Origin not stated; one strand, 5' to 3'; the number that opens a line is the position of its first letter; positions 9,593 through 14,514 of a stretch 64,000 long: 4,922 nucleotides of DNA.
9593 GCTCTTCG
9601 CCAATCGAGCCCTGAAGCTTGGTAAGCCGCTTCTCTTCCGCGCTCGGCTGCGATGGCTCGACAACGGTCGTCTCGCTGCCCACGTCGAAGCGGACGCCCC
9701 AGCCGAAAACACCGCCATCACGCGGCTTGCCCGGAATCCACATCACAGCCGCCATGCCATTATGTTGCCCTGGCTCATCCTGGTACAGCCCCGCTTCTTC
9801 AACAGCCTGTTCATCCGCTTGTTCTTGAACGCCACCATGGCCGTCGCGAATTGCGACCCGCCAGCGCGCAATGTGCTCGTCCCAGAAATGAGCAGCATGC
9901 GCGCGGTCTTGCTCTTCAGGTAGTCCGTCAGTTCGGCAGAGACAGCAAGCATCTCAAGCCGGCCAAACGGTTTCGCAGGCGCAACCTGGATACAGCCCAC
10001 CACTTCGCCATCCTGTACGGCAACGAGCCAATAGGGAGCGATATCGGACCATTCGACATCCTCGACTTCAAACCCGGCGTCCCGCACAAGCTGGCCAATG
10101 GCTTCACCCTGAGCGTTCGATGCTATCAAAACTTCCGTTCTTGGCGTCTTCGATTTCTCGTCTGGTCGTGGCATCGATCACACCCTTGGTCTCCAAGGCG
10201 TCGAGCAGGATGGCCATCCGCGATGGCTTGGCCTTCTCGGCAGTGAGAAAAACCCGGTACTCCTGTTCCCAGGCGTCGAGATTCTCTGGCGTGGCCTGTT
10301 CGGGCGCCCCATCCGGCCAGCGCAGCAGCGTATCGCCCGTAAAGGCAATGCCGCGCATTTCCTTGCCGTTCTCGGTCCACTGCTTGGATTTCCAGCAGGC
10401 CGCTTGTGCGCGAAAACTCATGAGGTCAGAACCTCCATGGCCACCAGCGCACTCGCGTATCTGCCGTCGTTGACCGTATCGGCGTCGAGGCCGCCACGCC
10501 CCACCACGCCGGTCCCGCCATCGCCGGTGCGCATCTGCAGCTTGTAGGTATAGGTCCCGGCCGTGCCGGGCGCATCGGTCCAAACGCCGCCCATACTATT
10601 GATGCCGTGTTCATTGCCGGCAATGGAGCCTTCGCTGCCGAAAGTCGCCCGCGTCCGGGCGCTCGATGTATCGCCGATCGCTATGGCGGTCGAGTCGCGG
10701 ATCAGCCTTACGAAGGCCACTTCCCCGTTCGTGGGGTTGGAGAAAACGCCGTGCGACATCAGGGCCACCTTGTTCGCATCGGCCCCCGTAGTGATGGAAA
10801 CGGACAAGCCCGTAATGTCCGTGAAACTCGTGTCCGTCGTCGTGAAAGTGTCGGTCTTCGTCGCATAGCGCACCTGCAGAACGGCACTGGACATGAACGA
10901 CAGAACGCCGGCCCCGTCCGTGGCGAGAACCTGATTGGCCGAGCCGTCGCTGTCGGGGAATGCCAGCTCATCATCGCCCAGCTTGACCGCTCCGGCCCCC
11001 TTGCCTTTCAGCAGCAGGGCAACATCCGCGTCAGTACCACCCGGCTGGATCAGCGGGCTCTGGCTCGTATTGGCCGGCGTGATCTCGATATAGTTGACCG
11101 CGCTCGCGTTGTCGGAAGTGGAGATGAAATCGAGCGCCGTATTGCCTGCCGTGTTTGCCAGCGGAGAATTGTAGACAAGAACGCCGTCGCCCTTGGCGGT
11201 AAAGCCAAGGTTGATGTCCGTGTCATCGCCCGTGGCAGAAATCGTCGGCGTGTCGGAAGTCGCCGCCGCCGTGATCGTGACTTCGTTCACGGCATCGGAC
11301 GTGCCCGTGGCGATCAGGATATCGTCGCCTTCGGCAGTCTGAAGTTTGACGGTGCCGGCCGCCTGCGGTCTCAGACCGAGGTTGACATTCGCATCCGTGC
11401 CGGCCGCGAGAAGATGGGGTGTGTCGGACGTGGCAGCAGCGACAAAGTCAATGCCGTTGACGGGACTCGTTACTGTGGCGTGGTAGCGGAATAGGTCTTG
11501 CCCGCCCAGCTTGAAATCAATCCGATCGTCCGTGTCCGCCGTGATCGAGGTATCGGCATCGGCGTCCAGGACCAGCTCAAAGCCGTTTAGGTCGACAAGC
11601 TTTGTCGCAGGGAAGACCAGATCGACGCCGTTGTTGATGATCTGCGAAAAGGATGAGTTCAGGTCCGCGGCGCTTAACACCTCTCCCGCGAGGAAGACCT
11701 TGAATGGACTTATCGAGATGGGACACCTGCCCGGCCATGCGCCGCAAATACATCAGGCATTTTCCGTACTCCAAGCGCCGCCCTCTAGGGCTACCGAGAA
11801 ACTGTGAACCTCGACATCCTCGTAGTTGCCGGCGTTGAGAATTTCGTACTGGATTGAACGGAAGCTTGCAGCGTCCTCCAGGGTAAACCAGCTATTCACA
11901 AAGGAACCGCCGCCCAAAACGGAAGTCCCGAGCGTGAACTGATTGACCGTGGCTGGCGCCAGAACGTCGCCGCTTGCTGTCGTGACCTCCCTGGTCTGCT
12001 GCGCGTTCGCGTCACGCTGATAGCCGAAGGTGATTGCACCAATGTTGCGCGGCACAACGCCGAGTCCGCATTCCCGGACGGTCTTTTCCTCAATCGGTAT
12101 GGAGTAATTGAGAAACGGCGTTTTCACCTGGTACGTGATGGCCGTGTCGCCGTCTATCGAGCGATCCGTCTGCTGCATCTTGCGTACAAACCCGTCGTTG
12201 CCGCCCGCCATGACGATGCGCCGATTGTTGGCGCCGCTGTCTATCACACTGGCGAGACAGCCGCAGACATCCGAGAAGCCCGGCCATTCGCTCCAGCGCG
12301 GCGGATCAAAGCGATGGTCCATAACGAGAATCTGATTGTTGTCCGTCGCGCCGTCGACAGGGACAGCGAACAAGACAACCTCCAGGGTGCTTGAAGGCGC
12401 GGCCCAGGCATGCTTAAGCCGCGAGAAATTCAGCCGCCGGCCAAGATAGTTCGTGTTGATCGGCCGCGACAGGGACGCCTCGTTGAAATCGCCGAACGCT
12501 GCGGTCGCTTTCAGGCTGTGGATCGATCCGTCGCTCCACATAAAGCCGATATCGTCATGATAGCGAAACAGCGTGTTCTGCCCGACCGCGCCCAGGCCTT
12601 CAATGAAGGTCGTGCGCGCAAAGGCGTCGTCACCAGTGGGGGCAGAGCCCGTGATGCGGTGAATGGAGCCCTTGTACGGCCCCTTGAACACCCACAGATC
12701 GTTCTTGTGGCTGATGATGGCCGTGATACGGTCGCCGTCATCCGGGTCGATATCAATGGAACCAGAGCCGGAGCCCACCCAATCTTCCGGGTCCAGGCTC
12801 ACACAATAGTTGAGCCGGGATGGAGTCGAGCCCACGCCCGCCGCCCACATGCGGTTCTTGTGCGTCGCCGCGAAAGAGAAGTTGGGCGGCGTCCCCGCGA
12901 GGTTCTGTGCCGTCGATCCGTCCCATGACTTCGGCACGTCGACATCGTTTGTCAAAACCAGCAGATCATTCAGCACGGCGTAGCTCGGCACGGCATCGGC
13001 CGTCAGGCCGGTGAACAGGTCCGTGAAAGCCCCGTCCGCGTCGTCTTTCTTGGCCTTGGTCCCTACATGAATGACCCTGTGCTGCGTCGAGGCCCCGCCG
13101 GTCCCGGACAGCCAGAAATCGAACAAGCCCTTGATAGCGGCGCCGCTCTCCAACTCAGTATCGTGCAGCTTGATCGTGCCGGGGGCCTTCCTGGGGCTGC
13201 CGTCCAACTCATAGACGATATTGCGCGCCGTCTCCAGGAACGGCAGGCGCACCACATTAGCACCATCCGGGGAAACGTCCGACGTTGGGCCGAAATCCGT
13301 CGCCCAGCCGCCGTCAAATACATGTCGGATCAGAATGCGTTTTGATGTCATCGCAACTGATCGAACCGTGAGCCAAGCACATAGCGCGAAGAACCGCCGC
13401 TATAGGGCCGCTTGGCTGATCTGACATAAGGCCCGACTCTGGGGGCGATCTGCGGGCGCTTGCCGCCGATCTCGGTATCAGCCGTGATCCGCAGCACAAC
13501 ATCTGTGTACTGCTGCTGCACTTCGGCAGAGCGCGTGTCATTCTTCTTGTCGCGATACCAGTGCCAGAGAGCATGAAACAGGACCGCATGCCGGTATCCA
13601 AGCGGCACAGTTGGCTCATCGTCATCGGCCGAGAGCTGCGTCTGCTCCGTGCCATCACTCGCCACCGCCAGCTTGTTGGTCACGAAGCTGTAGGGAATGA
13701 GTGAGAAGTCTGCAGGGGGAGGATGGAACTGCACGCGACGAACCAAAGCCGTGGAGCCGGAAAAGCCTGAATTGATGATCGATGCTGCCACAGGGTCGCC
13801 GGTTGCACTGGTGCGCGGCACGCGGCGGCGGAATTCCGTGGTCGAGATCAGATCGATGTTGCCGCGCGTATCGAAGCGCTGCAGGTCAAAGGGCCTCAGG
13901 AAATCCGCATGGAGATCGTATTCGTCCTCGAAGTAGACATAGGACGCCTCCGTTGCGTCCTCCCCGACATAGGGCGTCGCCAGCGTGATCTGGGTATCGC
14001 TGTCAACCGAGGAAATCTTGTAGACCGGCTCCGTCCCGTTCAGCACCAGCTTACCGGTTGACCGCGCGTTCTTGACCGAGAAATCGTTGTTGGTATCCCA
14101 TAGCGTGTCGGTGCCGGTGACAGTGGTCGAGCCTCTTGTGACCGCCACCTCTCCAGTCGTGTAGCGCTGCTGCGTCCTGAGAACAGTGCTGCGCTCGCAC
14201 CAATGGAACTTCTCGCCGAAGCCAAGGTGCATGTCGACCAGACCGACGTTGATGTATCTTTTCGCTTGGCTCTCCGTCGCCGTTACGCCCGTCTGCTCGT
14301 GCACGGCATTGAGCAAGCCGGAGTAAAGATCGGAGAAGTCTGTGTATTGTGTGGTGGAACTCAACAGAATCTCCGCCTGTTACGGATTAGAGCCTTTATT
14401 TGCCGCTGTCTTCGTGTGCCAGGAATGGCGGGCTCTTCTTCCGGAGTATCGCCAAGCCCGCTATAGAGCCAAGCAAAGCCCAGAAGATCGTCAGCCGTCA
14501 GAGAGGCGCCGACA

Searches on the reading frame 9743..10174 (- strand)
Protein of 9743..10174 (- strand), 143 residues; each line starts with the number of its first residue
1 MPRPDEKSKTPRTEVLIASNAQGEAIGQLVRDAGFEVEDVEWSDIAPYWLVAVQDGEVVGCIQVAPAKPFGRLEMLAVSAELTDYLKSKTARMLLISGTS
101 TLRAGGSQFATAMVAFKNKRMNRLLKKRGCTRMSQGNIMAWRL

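Call 7: search_protein_families(library=pfam, proteins=[window:9743-10174:-], max_evalue=0.1)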
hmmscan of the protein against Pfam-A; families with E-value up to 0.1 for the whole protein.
window:9743-10174:- (143 aa): 3 families
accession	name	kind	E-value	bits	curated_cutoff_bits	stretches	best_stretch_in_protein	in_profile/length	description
PF00583.31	Acetyltransf_1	-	0.0037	18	20.7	1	42-81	28-70/116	Acetyltransferase (GNAT) family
PF00765.23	Autoind_synth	-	0.012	15.6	24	0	41-68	39-67/183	Autoinducer synthase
PF13508.13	Acetyltransf_7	-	0.062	14.1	27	0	49-81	5-39/84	Acetyltransferase (GNAT) domain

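Call 8: search_protein_families(library=phrogs, proteins=[window:9743-10174:-], max_evalue=0.01)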
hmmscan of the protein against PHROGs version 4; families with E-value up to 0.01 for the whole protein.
window:9743-10174:- (143 aa): 0 families

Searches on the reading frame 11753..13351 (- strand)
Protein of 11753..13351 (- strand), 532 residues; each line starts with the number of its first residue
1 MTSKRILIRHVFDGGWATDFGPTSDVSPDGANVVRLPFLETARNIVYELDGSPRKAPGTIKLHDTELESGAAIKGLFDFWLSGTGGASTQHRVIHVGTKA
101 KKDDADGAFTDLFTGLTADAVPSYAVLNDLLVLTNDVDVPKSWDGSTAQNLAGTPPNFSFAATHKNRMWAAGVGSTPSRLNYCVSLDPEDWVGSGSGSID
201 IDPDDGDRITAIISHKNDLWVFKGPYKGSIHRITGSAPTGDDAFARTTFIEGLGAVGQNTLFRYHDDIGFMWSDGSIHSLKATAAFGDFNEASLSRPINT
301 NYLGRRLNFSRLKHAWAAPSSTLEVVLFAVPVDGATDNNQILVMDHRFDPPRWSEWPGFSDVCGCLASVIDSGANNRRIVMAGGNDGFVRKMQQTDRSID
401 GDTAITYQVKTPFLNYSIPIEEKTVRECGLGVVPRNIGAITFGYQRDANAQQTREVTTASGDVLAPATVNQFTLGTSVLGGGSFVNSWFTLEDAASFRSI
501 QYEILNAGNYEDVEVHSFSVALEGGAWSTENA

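Call 11: search_protein_families(library=phrogs, proteins=[window:11753-13351:-], max_evalue=0.001)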
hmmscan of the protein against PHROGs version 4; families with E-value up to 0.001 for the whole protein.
window:11753-13351:- (532 aa): 1 family
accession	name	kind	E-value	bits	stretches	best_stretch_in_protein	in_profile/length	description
phrog_5107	-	lysis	1.1e-09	38.3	1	152-521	167-526/533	amidase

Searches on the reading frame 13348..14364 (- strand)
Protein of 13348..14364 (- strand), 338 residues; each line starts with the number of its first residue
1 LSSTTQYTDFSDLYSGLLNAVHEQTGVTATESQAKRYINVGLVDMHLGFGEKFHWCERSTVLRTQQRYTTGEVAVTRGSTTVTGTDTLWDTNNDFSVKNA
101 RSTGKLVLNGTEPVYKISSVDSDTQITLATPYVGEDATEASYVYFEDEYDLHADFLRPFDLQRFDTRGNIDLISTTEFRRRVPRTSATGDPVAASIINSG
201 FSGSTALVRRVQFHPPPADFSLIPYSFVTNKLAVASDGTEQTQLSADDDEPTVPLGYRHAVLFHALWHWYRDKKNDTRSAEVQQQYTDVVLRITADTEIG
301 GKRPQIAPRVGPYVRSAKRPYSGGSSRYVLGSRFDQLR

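Call 11: search_protein_families(library=phrogs, proteins=[window:13348-14364:-], max_evalue=0.001)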
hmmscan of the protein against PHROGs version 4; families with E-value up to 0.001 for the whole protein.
window:13348-14364:- (338 aa): 12 families
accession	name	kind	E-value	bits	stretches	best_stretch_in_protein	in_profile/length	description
phrog_24607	-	tail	2.7e-09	37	1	67-143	4-74/674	tail protein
phrog_1980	-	tail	2.9e-08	34.4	1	70-143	6-74/449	tail fiber protein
phrog_1591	-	tail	3.3e-07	31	1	68-142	4-73/484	tail fiber protein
phrog_28473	-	tail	5.9e-07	29.9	1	65-144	8-82/367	tail fiber protein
phrog_12714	-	unknown function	6.3e-07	29.3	1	68-133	6-69/568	-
phrog_6129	-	unknown function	7.7e-07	30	1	68-140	3-70/277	-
phrog_22609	-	tail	6.3e-06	25.1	1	68-140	3-70/1184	tail fiber protein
phrog_17834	-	unknown function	1.4e-05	25.3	1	68-142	7-76/458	-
phrog_3299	-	unknown function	2.6e-05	22.9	1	68-140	3-70/1385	-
phrog_6013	-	tail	4e-05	23.8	1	147-288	66-196/228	tail protein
phrog_5838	-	head and packaging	7.6e-05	21.7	1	23-139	448-560/1106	virion structural protein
phrog_2712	-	tail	0.00014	21.4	1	68-141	380-445/700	tail fiber protein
